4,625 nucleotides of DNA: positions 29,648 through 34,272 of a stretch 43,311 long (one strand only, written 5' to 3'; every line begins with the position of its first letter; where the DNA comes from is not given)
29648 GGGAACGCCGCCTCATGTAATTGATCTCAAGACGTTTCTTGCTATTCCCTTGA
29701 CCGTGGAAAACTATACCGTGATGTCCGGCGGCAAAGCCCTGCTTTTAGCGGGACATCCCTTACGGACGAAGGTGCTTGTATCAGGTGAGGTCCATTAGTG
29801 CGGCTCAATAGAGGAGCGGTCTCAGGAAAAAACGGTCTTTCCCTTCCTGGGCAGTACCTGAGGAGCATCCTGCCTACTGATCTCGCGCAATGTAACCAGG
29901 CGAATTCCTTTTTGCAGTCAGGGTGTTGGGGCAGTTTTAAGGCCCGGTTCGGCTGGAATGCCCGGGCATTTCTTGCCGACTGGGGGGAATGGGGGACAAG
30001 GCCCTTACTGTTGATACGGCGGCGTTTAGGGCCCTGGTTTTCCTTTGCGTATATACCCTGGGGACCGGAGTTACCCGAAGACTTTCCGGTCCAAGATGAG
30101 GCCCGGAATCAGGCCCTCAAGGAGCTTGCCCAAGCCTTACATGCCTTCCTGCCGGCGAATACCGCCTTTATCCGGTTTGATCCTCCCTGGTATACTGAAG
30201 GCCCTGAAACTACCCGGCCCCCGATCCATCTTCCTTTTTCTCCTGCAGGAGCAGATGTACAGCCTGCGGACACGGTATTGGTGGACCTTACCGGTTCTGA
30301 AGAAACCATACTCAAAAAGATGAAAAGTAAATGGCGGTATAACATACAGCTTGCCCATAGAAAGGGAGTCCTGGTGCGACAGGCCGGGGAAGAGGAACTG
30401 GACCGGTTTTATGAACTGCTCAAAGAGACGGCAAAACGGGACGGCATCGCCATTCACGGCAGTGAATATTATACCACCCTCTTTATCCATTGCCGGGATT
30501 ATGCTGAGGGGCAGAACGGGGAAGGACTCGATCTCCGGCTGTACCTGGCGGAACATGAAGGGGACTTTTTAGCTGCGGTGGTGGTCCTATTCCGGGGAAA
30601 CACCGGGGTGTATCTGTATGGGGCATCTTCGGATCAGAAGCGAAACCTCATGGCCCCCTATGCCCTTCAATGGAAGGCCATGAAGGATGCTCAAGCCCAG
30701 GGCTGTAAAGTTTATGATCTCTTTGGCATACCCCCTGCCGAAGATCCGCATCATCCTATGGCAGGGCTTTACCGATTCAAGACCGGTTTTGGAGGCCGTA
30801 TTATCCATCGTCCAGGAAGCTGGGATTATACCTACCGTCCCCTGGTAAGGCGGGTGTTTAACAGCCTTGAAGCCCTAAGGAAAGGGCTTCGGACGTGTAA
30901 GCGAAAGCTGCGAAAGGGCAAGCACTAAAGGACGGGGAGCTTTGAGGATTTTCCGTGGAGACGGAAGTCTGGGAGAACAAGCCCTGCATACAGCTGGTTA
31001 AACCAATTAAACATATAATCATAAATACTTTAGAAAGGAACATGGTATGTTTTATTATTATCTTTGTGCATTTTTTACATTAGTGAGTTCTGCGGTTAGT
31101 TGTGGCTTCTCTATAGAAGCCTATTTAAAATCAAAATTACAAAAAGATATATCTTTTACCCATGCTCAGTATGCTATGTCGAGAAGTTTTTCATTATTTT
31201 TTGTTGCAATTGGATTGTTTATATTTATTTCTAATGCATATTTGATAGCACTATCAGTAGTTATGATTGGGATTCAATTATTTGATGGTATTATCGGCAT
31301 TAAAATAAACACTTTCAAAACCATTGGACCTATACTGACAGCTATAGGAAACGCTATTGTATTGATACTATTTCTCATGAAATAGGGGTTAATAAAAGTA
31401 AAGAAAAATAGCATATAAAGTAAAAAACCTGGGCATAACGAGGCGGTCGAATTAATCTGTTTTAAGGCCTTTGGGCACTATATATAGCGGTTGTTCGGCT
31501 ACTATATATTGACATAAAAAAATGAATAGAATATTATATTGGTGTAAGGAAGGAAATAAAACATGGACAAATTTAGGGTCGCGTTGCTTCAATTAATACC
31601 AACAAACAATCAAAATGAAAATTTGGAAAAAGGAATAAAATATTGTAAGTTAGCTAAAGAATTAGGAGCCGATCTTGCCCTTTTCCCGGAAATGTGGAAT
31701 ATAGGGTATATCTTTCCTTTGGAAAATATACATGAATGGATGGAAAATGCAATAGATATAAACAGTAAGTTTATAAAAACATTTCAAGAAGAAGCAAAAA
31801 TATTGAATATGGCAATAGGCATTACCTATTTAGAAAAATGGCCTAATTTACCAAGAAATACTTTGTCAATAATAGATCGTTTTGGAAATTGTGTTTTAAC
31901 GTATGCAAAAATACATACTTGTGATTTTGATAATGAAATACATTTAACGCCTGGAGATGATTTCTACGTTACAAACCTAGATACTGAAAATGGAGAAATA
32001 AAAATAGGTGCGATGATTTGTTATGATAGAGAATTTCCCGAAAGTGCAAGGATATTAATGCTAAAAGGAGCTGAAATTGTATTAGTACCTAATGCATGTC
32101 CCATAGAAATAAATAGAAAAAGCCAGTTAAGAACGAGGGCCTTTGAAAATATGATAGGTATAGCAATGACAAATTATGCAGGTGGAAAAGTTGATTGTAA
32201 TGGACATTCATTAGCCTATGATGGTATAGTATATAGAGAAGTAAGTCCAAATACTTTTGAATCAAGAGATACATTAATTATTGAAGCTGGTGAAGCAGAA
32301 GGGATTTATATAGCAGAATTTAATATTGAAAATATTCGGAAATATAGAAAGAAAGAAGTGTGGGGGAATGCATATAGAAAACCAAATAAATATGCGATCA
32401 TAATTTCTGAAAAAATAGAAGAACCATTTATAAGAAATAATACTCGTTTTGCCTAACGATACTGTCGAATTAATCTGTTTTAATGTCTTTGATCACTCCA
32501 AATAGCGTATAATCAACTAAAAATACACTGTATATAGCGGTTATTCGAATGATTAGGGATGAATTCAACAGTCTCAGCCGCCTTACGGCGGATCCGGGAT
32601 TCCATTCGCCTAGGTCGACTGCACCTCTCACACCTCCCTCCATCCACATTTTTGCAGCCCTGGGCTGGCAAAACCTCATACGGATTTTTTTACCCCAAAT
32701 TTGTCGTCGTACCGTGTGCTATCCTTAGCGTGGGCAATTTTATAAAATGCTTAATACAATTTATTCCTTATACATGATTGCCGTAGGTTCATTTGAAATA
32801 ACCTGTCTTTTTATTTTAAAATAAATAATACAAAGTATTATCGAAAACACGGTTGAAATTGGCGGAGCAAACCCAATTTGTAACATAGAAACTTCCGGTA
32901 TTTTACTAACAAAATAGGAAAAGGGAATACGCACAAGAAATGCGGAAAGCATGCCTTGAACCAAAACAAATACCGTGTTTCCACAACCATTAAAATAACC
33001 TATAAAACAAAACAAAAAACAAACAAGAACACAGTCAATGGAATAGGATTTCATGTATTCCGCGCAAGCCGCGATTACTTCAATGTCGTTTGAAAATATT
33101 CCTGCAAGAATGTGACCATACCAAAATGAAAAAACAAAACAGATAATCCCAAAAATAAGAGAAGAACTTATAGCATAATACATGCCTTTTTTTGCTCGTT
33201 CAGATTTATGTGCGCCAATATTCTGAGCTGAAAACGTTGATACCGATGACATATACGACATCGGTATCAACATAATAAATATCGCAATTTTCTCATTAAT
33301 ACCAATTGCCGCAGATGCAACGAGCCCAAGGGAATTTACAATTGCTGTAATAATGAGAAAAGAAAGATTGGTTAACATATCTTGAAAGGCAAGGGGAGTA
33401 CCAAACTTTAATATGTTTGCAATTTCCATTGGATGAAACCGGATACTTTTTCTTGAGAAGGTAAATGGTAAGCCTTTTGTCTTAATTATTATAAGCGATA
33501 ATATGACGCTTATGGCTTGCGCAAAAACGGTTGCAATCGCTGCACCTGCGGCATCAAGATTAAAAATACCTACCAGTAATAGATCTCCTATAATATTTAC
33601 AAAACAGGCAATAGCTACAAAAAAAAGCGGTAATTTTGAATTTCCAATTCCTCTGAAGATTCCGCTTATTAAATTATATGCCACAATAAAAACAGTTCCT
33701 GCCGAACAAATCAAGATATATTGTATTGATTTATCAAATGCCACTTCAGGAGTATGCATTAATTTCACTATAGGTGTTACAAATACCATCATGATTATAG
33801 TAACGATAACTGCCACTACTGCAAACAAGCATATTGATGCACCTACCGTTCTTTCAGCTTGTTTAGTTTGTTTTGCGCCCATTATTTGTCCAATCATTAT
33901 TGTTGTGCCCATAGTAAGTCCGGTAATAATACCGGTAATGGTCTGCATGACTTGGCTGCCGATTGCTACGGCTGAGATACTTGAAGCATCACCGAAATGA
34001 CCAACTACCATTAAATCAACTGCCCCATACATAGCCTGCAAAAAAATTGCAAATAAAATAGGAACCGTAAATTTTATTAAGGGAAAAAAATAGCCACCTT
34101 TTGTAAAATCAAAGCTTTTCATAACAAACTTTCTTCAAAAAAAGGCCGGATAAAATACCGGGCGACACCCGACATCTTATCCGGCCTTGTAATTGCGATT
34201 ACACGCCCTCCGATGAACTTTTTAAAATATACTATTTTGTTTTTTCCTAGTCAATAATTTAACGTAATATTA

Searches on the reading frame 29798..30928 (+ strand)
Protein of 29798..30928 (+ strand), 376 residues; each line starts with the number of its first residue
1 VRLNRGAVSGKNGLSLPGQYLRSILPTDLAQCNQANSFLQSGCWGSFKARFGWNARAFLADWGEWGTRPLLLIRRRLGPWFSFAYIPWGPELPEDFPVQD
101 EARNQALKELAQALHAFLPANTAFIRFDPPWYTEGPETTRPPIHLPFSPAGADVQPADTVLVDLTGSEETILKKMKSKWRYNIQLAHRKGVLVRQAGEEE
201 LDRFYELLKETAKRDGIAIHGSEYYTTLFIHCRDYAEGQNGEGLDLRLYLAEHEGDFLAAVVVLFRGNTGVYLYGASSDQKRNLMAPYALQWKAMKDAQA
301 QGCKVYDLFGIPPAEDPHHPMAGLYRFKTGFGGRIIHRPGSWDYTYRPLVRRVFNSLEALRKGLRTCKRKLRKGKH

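Call 15: search_protein_families(library=pfam, proteins=[window:29798-30928:+], max_evalue=0.0001)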
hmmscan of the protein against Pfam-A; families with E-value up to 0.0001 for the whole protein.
window:29798-30928:+ (376 aa): 2 families
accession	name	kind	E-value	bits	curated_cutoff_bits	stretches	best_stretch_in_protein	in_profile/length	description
PF02388.22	FemAB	-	1.7e-49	169.2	24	2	257-357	307-404/406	FemAB family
PF13480.13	Acetyltransf_6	-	6.2e-12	46.3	22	1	175-310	3-136/143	Acetyltransferase (GNAT) domain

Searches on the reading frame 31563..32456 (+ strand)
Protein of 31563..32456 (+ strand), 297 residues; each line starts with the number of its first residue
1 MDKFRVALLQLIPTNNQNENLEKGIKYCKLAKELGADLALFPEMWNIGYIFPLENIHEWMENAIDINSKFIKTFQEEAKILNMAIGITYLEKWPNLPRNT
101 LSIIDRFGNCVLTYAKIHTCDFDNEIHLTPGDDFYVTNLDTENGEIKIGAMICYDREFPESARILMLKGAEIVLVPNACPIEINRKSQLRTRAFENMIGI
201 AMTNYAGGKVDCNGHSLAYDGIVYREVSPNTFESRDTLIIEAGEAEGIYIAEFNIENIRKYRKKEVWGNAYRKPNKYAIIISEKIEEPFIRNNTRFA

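Call 15: search_protein_families(library=pfam, proteins=[window:31563-32456:+], max_evalue=0.0001)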
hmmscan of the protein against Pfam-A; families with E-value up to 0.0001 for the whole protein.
window:31563-32456:+ (297 aa): 1 family
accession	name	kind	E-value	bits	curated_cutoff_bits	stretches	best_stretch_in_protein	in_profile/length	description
PF00795.27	CN_hydrolase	-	1e-36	127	23.2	1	5-222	1-227/256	Carbon-nitrogen hydrolase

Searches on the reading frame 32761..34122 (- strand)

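Call 15: search_protein_families(library=pfam, proteins=[window:32761-34122:-], max_evalue=0.0001)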
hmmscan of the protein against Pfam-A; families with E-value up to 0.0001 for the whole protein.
window:32761-34122:- (453 aa): 1 family
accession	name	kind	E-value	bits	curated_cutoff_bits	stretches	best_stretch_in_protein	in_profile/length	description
PF01554.23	MatE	-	1.2e-51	175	24.9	2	21-180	1-159/161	MatE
